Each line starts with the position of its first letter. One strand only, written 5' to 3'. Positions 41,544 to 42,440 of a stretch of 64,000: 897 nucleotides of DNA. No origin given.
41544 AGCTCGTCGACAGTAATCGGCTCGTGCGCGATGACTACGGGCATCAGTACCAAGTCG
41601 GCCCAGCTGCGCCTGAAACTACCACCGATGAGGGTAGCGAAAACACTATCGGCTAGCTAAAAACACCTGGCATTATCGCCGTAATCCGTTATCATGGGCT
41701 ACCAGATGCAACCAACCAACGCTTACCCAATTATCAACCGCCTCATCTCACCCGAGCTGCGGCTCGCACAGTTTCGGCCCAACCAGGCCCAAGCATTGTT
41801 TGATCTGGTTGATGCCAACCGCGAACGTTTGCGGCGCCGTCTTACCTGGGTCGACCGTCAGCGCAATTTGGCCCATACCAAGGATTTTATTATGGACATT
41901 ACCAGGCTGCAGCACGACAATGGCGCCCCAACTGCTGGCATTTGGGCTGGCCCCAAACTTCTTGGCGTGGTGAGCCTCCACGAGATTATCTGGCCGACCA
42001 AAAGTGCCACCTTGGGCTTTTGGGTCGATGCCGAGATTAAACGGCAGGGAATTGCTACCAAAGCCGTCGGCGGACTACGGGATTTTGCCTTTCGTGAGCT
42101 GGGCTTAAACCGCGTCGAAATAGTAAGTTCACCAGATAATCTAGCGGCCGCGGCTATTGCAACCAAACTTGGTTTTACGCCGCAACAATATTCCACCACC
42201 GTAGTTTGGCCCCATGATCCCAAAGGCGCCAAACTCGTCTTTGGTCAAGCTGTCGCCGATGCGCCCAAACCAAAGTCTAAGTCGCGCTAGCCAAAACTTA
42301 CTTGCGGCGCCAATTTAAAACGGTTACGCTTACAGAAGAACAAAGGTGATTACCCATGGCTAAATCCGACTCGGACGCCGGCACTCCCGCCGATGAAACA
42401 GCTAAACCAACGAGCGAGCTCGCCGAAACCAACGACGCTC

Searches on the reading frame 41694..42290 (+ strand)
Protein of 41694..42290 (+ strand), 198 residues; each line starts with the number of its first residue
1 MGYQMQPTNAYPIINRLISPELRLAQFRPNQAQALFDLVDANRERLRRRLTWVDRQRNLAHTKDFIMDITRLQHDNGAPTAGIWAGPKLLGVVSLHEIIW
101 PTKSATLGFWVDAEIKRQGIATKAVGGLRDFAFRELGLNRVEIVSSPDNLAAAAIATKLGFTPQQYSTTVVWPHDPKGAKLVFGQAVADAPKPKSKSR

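Call 60: search_protein_families(library=pfam, proteins=[window:41694-42290:+], max_evalue=0.0001)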
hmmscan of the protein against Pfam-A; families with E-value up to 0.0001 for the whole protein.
window:41694-42290:+ (198 aa): 2 families
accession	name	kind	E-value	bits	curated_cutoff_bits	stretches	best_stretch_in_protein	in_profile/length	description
PF13302.13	Acetyltransf_3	-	1.7e-20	74.5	25.4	1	22-162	2-138/138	Acetyltransferase (GNAT) domain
PF00583.31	Acetyltransf_1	-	4.7e-10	40.2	20.7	1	72-161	28-116/116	Acetyltransferase (GNAT) family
